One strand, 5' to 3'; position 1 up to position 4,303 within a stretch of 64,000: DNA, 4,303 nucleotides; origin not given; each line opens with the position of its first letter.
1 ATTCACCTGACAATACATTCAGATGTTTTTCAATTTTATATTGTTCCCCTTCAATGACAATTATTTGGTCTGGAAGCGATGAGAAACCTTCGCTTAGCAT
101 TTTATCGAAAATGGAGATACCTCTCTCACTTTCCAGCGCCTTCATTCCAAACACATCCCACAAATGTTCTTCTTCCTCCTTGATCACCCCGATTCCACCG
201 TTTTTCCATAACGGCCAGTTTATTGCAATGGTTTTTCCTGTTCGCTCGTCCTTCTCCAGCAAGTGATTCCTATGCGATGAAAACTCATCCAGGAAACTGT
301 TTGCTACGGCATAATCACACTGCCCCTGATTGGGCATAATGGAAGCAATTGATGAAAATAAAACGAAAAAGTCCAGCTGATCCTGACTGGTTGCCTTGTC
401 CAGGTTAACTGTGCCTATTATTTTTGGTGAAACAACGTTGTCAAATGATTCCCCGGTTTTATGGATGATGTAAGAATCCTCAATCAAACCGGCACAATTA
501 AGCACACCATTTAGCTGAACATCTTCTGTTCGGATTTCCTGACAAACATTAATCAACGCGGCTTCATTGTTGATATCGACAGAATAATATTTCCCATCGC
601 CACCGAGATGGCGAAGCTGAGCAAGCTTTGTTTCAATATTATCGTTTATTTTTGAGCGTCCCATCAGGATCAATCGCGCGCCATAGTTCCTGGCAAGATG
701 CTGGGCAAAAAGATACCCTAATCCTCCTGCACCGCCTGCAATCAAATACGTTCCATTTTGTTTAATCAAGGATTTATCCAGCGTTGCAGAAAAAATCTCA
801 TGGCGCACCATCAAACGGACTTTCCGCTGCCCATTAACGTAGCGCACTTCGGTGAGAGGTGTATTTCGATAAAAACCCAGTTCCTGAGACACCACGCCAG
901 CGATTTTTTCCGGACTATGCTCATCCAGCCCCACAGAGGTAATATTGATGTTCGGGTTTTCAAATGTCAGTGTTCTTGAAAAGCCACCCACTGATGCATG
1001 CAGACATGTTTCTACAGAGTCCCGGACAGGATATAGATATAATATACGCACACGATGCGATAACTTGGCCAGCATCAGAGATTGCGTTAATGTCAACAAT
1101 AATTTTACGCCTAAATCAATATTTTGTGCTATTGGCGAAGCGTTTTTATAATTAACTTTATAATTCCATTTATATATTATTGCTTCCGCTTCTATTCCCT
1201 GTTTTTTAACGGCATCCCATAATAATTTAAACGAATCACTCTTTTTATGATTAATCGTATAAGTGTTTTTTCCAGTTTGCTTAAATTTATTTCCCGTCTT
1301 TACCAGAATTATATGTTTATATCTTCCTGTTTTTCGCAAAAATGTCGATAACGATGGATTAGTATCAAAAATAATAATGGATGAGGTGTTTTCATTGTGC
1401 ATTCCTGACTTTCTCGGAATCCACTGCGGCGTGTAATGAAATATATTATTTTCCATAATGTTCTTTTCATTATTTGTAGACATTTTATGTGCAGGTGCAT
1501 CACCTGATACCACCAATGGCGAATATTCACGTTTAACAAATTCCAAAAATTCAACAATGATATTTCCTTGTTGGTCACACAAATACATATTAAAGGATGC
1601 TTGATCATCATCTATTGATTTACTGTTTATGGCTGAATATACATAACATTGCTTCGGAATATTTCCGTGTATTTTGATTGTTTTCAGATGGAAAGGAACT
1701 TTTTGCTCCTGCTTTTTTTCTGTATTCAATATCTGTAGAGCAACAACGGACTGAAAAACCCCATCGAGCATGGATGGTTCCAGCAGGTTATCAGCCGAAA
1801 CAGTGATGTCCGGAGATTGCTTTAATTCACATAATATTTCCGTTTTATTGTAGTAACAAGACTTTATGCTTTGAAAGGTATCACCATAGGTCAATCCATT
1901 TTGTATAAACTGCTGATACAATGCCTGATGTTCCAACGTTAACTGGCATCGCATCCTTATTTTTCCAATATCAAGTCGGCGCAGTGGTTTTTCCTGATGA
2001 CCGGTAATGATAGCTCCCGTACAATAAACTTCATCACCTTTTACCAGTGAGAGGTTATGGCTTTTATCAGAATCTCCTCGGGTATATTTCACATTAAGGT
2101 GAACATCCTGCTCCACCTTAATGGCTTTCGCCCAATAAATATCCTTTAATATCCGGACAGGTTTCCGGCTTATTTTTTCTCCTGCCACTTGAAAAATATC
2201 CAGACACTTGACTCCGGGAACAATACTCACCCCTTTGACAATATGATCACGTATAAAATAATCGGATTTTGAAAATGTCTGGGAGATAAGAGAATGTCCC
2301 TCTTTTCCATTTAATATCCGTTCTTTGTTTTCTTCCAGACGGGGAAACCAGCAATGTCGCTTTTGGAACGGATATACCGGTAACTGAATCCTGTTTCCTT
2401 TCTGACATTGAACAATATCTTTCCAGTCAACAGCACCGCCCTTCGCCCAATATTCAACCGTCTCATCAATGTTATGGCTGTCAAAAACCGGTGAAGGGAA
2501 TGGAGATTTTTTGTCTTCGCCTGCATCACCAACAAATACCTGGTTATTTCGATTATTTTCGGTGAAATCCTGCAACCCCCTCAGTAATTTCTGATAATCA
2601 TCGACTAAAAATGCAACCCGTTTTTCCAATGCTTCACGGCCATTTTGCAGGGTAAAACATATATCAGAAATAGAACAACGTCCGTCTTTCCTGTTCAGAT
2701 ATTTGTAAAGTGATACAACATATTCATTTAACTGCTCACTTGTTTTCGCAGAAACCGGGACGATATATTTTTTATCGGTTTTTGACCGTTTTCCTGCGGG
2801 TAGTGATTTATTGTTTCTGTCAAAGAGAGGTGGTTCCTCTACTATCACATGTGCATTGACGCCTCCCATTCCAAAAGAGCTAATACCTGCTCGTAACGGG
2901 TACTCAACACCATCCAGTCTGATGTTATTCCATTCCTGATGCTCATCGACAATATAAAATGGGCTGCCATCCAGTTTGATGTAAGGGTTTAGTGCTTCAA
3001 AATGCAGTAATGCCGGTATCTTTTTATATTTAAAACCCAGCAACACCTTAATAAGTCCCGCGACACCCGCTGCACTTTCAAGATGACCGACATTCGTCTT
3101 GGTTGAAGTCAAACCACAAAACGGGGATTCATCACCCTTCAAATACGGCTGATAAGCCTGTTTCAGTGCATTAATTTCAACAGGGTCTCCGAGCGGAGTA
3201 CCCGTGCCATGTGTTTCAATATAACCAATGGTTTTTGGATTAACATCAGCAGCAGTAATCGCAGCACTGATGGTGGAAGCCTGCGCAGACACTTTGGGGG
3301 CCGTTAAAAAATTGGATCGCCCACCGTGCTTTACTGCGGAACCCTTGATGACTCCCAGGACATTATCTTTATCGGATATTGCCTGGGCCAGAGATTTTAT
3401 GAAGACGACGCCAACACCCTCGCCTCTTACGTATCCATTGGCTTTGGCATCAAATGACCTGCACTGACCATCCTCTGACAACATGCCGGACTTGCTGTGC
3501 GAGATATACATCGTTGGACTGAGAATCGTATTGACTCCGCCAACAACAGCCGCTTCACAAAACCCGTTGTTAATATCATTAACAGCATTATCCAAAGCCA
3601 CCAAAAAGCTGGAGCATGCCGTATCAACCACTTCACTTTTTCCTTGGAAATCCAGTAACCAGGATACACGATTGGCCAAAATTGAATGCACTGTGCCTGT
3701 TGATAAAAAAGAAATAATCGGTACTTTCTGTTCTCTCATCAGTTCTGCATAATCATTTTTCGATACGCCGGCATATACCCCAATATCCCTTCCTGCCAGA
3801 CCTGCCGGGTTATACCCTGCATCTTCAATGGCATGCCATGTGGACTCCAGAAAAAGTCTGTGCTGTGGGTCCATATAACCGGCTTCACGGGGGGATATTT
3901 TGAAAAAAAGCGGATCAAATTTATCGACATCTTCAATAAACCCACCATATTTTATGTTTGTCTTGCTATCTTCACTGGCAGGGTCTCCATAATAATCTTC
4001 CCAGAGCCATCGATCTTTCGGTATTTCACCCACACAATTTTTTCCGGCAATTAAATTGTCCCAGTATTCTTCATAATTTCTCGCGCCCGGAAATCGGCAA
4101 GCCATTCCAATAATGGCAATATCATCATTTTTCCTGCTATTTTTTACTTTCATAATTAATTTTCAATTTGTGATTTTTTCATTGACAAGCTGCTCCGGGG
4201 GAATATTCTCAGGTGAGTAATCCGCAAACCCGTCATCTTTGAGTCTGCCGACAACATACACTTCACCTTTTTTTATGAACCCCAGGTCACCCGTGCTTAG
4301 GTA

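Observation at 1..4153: Hidden, edge-truncated AT-less (trans-AT-type) PKS in an AT-rich island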

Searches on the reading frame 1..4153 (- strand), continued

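Call 50: find_encoding_contigs(protein=P0414, flank=10000, max_places=2)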
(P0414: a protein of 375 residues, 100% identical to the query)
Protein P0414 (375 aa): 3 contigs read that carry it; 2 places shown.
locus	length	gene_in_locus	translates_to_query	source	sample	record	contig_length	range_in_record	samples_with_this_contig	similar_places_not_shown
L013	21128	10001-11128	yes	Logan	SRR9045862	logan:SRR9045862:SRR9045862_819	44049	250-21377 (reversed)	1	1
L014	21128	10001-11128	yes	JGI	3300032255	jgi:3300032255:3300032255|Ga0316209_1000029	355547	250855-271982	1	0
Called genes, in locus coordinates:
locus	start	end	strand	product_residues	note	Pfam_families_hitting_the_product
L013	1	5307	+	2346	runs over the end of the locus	PF21089:PKS_DH_N, PF00109:ketoacyl-synt, PF02801:Ketoacyl-synt_C, PF16197:KAsynt_C_assoc, PF22336:RhiE-like_linker, PF22621:CurL-like_PKS_C, PF00550:PP-binding, PF00109:ketoacyl-synt, +6 more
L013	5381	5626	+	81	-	PF00550:PP-binding (weak)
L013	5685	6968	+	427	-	PF00109:ketoacyl-synt, PF02801:Ketoacyl-synt_C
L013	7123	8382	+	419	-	PF01154:HMG_CoA_synt_N, PF08540:HMG_CoA_synt_C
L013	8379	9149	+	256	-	PF00378:ECH_1, PF16113:ECH_2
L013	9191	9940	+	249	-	PF00378:ECH_1, PF16113:ECH_2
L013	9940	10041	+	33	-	-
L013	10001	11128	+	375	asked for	PF00698:Acyl_transf_1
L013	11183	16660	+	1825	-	PF00109:ketoacyl-synt, PF02801:Ketoacyl-synt_C, PF16197:KAsynt_C_assoc, PF22336:RhiE-like_linker, PF22621:CurL-like_PKS_C, PF00109:ketoacyl-synt, PF02801:Ketoacyl-synt_C, PF16197:KAsynt_C_assoc, +7 more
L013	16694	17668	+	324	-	PF00698:Acyl_transf_1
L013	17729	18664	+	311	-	PF00685:Sulfotransfer_1, PF13469:Sulfotransfer_3 (faint)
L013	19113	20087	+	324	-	-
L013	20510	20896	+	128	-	PF03625:DUF302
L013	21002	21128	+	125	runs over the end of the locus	?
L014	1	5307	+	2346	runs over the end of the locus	PF21089:PKS_DH_N, PF00109:ketoacyl-synt, PF02801:Ketoacyl-synt_C, PF16197:KAsynt_C_assoc, PF22336:RhiE-like_linker, PF22621:CurL-like_PKS_C, PF00550:PP-binding, PF00109:ketoacyl-synt, +6 more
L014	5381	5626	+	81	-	PF00550:PP-binding (weak)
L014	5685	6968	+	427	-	PF00109:ketoacyl-synt, PF02801:Ketoacyl-synt_C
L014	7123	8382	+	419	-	PF01154:HMG_CoA_synt_N, PF08540:HMG_CoA_synt_C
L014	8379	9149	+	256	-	PF00378:ECH_1, PF16113:ECH_2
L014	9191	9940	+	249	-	PF00378:ECH_1, PF16113:ECH_2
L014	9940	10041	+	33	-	-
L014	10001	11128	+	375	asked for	PF00698:Acyl_transf_1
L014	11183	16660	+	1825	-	PF00109:ketoacyl-synt, PF02801:Ketoacyl-synt_C, PF16197:KAsynt_C_assoc, PF22336:RhiE-like_linker, PF22621:CurL-like_PKS_C, PF00109:ketoacyl-synt, PF02801:Ketoacyl-synt_C, PF16197:KAsynt_C_assoc, +7 more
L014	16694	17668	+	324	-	PF00698:Acyl_transf_1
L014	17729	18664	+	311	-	PF00685:Sulfotransfer_1, PF13469:Sulfotransfer_3 (faint)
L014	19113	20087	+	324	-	-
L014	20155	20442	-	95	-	-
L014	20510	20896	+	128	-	PF03625:DUF302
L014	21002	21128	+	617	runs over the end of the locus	PF00920:ILVD_EDD_N, PF24877:ILV_EDD_C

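Call 51: find_encoding_contigs(protein=P0421, flank=10000, max_places=2)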
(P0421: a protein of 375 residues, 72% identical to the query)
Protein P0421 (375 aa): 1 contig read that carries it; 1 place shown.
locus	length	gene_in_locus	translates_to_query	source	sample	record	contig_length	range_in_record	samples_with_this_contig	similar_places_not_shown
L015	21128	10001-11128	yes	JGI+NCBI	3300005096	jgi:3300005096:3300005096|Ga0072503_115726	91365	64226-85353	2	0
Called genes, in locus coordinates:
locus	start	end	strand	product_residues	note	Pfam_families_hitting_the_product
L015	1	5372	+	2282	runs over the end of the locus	PF21089:PKS_DH_N, PF00109:ketoacyl-synt, PF02801:Ketoacyl-synt_C, PF16197:KAsynt_C_assoc, PF22336:RhiE-like_linker, PF22621:CurL-like_PKS_C, PF00550:PP-binding, PF00109:ketoacyl-synt, +6 more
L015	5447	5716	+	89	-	PF00550:PP-binding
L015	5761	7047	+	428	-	PF00109:ketoacyl-synt, PF02801:Ketoacyl-synt_C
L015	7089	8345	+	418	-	PF01154:HMG_CoA_synt_N, PF08540:HMG_CoA_synt_C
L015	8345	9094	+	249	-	PF00378:ECH_1, PF16113:ECH_2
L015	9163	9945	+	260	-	PF00378:ECH_1, PF16113:ECH_2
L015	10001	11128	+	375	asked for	PF00698:Acyl_transf_1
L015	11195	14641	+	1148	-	PF00550:PP-binding (weak), PF00109:ketoacyl-synt, PF02801:Ketoacyl-synt_C, PF16197:KAsynt_C_assoc, PF22336:RhiE-like_linker, PF00561:Abhydrolase_1, PF12697:Abhydrolase_6, PF12146:Hydrolase_4, +1 more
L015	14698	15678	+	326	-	PF00698:Acyl_transf_1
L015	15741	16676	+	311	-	PF00685:Sulfotransfer_1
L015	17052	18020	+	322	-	-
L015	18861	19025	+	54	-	-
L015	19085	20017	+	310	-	PF05982:Sbt_1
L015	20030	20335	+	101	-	PF00543:P-II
